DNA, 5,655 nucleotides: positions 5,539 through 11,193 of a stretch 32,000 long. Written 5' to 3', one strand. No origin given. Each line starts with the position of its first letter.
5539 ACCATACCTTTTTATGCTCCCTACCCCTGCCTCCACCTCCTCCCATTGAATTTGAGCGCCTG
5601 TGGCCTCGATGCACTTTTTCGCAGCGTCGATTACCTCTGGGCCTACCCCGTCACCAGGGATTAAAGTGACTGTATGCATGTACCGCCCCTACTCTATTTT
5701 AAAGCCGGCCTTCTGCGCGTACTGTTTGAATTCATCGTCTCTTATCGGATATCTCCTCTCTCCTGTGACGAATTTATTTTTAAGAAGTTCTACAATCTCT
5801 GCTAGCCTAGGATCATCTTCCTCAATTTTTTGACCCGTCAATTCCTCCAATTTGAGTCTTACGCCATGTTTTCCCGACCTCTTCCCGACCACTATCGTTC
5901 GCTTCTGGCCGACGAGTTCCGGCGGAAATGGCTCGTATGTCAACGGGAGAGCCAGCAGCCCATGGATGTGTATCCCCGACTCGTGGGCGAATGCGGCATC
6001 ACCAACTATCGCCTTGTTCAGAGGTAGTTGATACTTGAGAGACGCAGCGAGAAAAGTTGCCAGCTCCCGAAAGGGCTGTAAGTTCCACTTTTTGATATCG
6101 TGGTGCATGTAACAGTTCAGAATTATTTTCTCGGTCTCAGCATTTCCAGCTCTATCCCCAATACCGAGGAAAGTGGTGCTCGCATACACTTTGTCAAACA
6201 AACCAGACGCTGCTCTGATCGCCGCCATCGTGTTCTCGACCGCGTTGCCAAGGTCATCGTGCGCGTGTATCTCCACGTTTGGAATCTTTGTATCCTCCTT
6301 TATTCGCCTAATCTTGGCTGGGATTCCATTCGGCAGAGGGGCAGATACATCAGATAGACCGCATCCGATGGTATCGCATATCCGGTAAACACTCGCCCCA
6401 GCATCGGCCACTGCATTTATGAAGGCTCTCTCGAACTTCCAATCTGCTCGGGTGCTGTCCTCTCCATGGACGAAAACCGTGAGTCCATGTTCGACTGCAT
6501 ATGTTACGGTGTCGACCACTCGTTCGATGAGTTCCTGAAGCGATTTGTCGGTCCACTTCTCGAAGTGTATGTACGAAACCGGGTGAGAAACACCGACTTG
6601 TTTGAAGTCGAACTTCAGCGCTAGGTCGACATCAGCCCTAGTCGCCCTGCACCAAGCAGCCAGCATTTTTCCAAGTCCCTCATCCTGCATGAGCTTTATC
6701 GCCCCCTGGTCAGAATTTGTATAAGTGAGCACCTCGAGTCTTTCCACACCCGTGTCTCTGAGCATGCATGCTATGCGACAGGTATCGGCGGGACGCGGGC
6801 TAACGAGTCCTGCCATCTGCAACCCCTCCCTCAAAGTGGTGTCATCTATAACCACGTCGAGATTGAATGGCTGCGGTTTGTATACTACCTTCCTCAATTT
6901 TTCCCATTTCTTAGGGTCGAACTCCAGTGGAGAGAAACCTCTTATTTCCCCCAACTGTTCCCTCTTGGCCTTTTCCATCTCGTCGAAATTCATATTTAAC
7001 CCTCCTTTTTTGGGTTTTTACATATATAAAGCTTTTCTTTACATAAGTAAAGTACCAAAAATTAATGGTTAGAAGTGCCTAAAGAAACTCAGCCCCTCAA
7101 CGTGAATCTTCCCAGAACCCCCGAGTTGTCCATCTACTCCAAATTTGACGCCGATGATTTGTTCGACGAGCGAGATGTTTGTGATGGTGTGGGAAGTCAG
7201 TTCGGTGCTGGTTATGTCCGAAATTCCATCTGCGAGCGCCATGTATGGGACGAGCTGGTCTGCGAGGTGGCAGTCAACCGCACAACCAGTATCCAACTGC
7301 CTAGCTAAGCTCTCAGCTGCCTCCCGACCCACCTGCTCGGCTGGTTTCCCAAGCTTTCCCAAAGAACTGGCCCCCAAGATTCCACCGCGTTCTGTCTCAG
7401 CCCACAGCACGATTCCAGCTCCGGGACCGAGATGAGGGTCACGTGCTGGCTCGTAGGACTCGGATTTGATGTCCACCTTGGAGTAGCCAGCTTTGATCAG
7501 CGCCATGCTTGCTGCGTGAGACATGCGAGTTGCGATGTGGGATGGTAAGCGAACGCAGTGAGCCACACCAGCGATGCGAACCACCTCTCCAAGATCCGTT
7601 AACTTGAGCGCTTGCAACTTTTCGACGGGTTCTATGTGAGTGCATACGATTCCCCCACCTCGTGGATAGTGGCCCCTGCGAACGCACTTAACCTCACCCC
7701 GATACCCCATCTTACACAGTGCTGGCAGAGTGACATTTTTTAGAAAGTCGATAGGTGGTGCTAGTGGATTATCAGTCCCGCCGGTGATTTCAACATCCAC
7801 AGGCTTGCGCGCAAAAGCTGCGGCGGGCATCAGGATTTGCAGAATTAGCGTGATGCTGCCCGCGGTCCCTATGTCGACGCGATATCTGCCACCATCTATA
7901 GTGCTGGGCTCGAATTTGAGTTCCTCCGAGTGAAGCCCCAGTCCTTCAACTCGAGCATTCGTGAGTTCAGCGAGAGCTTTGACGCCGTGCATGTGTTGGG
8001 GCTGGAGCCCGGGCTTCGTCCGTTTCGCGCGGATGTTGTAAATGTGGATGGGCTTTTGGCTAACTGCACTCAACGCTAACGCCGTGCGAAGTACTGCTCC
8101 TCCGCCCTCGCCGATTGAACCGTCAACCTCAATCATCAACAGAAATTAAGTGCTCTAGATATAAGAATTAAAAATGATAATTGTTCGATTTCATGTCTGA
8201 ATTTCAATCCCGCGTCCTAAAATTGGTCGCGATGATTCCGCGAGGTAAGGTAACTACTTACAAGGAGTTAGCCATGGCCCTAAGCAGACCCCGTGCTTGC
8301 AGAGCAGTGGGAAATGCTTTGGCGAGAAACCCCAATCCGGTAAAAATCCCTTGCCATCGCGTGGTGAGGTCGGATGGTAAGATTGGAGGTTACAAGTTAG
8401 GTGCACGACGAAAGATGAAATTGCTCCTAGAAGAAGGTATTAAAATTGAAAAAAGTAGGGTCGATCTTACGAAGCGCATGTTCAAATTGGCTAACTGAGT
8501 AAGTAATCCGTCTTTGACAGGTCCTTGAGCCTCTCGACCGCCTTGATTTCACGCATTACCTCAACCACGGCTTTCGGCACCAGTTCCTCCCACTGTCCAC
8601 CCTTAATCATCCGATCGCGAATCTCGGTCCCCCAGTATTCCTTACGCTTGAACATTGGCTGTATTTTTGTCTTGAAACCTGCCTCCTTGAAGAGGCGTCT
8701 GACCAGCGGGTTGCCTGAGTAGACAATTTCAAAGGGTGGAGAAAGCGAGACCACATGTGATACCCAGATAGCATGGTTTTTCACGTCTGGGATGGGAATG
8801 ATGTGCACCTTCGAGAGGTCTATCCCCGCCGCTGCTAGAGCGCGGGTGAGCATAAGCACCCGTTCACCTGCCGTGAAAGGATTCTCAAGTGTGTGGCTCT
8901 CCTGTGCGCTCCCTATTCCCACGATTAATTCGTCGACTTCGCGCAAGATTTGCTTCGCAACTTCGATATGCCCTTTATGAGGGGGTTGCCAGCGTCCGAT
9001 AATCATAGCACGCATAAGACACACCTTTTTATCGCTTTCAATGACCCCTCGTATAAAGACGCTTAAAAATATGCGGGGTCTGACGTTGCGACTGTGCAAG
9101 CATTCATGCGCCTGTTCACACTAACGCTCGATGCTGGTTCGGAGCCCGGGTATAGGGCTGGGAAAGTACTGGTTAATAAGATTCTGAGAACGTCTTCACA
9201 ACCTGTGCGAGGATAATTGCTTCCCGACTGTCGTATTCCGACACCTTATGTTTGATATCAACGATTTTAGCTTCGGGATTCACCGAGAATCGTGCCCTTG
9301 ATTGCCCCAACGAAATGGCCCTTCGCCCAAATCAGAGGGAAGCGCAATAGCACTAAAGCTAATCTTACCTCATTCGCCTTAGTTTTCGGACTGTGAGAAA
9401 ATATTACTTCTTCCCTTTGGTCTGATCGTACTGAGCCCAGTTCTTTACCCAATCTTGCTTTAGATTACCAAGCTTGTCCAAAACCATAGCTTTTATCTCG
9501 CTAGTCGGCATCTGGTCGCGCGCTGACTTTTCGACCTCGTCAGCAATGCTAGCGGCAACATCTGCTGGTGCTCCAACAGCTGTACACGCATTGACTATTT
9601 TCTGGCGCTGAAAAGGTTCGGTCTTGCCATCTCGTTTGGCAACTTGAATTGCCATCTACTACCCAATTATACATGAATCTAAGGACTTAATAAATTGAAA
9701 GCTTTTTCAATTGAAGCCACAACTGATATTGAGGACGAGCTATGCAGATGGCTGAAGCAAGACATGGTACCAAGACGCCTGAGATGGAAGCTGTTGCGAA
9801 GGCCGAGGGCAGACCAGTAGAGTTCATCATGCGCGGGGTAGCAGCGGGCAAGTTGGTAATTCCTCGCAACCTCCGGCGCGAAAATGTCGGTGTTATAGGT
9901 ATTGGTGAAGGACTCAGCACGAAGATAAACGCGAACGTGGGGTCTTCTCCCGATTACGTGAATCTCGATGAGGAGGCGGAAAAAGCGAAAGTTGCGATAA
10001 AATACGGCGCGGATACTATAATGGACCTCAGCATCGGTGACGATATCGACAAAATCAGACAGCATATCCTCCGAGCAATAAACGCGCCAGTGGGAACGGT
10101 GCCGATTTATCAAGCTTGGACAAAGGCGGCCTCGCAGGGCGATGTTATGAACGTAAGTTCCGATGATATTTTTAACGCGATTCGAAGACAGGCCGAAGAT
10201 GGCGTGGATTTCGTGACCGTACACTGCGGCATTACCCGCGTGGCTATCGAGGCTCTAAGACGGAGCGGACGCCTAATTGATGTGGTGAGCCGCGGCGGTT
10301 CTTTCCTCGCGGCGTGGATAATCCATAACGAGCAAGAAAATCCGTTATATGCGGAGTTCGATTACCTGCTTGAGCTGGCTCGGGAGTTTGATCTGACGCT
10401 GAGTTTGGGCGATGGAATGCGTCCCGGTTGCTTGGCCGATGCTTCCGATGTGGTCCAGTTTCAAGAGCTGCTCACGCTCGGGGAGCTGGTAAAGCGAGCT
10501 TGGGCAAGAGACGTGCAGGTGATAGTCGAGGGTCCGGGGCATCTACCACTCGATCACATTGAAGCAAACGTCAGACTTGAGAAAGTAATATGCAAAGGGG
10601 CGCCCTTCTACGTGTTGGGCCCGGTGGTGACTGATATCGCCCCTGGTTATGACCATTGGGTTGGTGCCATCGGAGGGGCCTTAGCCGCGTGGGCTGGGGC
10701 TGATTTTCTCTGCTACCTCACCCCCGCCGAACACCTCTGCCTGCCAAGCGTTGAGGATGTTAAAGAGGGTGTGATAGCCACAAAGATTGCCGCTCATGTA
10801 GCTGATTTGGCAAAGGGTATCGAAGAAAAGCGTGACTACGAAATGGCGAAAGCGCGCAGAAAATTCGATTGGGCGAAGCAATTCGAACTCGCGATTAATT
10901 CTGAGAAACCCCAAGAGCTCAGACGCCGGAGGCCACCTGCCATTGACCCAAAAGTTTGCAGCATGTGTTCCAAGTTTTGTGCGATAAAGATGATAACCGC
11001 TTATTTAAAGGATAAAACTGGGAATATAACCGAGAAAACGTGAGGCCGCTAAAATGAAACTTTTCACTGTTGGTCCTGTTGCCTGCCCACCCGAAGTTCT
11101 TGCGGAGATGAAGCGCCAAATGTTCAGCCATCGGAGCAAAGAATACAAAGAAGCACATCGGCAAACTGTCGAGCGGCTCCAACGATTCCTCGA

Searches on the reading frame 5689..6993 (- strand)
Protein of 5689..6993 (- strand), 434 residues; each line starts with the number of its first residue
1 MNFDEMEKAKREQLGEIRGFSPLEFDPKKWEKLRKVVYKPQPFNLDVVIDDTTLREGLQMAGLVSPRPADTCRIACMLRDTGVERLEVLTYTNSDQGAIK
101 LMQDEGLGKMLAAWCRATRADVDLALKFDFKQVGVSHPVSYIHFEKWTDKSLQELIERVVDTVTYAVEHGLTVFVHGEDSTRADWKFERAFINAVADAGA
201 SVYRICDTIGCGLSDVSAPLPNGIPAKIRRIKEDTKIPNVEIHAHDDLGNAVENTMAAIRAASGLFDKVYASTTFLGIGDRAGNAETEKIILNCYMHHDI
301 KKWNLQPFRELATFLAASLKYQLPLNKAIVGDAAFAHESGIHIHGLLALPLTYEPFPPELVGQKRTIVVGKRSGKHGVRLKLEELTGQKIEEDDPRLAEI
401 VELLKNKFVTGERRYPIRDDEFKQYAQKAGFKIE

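Call 55: search_protein_families(library=pfam, proteins=[window:5689-6993:-], max_evalue=0.00001)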
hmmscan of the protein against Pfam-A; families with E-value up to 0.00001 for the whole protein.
window:5689-6993:- (434 aa): 2 families
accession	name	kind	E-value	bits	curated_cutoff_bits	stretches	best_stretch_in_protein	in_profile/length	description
PF00682.25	HMGL-like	-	2.5e-36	125.9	29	1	49-312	4-257/260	HMGL-like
PF22617.1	HCS_D2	-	7.3e-18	65.2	27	1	329-405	1-75/82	Homocitrate synthase post-HMGL domain-like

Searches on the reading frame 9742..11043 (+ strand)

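Call 55: search_protein_families(library=pfam, proteins=[window:9742-11043:+], max_evalue=0.00001)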
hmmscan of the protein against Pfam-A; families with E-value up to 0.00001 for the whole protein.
window:9742-11043:+ (433 aa): 1 family
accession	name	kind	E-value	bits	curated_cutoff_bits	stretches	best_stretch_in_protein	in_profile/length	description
PF01964.24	ThiC_Rad_SAM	-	2.6e-189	629.8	25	1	2-418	2-418/420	Radical SAM ThiC family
